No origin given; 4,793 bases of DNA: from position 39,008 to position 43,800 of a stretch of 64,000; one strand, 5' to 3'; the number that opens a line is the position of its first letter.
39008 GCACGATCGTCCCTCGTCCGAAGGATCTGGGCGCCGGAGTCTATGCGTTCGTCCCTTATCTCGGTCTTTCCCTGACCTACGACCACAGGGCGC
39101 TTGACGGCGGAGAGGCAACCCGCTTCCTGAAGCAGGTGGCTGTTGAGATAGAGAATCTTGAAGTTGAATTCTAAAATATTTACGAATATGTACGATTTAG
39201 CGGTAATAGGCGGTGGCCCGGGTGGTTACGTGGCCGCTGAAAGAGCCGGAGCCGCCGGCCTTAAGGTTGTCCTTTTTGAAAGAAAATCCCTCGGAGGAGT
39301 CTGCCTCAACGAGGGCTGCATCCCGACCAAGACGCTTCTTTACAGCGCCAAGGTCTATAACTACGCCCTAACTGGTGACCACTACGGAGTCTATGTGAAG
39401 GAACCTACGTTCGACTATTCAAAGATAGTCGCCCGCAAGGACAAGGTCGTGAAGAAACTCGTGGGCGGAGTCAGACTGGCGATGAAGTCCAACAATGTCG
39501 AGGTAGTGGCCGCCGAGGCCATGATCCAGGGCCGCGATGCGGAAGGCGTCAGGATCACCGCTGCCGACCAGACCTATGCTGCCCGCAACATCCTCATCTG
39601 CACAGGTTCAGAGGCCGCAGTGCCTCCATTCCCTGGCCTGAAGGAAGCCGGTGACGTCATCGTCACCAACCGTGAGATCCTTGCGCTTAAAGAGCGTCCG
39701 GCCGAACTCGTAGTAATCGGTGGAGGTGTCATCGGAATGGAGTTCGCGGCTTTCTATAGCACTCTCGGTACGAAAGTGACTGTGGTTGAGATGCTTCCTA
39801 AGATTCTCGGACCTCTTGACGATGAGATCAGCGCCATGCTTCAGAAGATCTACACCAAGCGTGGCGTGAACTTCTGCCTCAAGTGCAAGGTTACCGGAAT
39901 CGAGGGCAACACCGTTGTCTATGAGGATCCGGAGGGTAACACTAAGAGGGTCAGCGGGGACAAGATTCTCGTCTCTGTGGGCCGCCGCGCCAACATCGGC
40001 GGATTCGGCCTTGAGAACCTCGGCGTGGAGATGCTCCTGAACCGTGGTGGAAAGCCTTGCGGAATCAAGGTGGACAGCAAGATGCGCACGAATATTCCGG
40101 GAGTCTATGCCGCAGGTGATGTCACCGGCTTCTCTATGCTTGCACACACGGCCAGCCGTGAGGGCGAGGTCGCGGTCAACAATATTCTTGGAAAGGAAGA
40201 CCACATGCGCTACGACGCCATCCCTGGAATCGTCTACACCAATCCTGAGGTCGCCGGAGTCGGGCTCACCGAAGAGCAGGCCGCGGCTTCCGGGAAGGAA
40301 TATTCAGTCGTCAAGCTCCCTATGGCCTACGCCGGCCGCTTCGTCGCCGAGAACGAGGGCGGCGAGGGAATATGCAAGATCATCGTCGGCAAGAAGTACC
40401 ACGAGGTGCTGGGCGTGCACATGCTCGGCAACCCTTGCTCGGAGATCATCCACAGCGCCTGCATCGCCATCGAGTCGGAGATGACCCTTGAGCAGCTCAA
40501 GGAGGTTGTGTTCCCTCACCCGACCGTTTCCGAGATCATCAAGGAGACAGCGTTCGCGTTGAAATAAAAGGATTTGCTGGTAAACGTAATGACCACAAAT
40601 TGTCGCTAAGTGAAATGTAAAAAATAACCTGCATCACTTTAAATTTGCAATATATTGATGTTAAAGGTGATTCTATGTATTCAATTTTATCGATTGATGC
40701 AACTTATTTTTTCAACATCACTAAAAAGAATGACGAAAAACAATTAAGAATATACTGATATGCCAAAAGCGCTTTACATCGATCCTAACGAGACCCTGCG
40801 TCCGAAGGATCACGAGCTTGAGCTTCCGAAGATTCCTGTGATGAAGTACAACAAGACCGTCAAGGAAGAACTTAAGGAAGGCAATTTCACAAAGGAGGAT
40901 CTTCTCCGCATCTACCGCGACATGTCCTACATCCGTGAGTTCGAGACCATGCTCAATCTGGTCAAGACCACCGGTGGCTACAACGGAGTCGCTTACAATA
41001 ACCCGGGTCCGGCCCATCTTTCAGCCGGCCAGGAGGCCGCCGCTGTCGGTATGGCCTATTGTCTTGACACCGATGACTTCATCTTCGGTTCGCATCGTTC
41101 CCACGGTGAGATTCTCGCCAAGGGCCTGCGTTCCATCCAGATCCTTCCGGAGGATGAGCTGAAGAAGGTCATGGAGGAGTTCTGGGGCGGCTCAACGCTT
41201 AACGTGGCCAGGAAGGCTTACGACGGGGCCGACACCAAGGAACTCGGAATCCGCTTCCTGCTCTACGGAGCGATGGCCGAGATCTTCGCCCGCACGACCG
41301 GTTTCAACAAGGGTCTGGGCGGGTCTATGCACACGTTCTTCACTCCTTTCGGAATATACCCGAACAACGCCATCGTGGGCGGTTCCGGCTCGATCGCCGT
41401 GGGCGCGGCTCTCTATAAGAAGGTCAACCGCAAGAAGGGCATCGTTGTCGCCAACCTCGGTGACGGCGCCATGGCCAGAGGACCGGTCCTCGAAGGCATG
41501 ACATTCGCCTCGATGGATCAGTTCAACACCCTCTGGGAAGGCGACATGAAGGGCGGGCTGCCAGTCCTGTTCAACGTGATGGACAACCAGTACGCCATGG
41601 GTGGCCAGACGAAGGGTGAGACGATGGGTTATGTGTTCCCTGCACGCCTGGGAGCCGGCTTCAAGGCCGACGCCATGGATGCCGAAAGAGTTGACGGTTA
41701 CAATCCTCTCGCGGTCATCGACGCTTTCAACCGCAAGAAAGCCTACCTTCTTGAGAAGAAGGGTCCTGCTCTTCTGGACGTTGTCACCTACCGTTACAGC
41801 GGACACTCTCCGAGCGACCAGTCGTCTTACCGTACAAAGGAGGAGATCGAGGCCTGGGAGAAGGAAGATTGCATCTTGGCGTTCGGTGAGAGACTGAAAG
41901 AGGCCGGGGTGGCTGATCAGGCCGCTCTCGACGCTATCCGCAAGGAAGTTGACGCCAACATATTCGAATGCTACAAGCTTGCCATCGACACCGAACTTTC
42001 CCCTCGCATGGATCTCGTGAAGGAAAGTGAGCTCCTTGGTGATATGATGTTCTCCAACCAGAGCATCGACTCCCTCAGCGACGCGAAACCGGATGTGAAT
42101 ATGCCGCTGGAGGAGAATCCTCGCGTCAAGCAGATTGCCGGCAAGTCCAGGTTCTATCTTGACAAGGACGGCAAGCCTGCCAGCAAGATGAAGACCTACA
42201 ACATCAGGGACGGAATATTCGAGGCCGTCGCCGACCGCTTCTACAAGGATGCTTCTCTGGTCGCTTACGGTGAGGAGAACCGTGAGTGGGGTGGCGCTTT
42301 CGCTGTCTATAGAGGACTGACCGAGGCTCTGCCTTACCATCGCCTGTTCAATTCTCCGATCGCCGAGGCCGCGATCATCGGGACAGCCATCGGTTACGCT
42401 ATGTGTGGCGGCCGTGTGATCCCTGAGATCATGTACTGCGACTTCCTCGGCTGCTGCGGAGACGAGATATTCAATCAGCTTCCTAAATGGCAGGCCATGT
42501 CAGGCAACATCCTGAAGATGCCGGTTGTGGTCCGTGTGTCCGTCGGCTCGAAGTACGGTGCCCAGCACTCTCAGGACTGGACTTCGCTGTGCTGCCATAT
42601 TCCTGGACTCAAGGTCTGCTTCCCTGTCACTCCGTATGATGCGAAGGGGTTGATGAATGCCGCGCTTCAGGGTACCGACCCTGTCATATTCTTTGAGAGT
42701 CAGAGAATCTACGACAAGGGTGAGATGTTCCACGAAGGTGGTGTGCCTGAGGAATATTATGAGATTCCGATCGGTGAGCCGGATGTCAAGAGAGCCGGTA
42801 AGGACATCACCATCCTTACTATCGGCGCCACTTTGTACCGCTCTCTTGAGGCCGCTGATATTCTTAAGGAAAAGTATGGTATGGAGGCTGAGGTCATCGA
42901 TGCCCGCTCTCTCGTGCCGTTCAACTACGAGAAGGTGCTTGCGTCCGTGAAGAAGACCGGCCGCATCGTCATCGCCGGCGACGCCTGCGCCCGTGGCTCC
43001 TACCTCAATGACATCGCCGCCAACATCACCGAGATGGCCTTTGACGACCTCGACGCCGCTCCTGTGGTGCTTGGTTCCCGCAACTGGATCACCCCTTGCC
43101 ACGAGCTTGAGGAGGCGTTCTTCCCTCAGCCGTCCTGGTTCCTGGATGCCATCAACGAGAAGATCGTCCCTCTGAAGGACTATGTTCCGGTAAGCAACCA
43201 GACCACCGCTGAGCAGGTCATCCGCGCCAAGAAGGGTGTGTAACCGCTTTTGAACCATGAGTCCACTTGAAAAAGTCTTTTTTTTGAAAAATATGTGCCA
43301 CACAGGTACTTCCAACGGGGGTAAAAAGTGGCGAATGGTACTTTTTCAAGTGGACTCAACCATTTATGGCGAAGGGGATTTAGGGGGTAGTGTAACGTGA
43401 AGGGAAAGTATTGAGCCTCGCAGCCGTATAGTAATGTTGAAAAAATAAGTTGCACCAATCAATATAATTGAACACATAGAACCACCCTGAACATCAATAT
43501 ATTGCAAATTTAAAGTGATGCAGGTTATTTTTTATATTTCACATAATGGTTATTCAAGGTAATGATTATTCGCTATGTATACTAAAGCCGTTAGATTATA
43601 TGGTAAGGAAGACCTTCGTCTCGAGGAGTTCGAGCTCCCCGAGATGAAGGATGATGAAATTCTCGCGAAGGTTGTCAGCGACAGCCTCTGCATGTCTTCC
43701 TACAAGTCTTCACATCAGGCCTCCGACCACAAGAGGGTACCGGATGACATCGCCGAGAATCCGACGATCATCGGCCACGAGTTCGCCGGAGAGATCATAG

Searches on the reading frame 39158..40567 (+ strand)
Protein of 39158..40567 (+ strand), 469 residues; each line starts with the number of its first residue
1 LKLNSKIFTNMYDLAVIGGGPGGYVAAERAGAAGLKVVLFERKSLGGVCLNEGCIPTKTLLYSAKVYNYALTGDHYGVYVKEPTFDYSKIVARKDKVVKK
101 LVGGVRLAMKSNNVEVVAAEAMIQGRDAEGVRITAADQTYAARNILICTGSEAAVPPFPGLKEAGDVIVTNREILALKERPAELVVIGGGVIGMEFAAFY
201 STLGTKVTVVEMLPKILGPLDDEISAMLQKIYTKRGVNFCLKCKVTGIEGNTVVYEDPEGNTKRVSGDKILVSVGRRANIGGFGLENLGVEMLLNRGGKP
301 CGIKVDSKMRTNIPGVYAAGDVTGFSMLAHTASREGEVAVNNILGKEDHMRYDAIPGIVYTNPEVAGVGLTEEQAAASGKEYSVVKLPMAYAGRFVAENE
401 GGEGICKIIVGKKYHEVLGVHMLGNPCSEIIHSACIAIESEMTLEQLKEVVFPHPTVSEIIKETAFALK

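Call 8: search_protein_families(library=pfam, proteins=[window:39158-40567:+])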
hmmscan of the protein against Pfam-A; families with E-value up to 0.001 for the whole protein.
window:39158-40567:+ (469 aa): 13 families
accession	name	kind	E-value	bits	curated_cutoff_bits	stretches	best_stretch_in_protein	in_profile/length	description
PF07992.20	Pyr_redox_2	-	7.5e-72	242.6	26.1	1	12-336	1-291/291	Pyridine nucleotide-disulphide oxidoreductase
PF02852.28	Pyr_redox_dim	-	1.9e-31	109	25.3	1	355-464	1-109/110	Pyridine nucleotide-disulphide oxidoreductase, dimerisation domain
PF00070.33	Pyr_redox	-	1.2e-22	80.7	22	1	184-252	2-70/82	Pyridine nucleotide-disulphide oxidoreductase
PF13738.12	Pyr_redox_3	-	1.2e-11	44.9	30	1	16-320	2-305/305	Pyridine nucleotide-disulphide oxidoreductase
PF13450.12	NAD_binding_8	-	2.2e-09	37.9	21.9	1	16-50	1-36/68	NAD(P)-binding Rossmann-like domain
PF00890.30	FAD_binding_2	-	1.6e-08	34.6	20.4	0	13-44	1-32/414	FAD binding domain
PF03486.20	HI0933_like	-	9.2e-08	32.3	50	0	13-44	2-33/244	HI0933-like protein Rossmann domain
PF01262.27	AlaDh_PNT_C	-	2.7e-07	30.7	23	1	180-229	27-77/214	Alanine dehydrogenase/PNT, C-terminal domain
PF12831.13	FAD_oxidored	-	6.2e-07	29.5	27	1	13-59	1-48/416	FAD dependent oxidoreductase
PF01134.28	GIDA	-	5.6e-06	26.1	22.1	0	13-58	1-44/391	Glucose inhibited division protein A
PF01266.30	DAO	-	1.3e-05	25.3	27.9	0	184-212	2-30/353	FAD dependent oxidoreductase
PF02737.24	3HCDH_N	-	0.00038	20.9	22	0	185-235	3-53/180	3-hydroxyacyl-CoA dehydrogenase, NAD binding domain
PF13434.12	Lys_Orn_oxgnase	-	0.00061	19.5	21.3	0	133-198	139-205/339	L-lysine 6-monooxygenase/L-ornithine 5-monooxygenase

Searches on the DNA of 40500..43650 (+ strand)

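Call 39: search_rna_families(source=window, start=40500, end=43650, threshold=evalue, max_evalue=1)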
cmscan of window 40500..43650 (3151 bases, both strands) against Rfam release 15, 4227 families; matches with E-value up to 1: 2.
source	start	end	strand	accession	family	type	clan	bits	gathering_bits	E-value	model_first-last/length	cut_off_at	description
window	40651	40725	+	RF00575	SNORD70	Gene; snRNA; snoRNA; CD-box;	-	26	50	0.67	1-89/89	no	Small nucleolar RNA SNORD70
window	43611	43650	+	RF01009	mir-M7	Gene; miRNA;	-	20.3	91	0.56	1-65/67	3'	mir-M7 microRNA precursor family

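Call 67: search_dna_similar(query=window:40600-40730:+, collection=plasmids, mode=distant, max_evalue=0.001, max_rows=10)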
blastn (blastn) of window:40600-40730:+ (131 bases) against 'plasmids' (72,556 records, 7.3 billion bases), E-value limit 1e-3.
No match.

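Call 68: search_dna_similar(query=window:40600-40730:+, collection=phages, mode=distant, max_evalue=0.001, max_rows=10)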
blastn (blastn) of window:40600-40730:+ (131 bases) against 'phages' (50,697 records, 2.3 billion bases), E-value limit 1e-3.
No match.
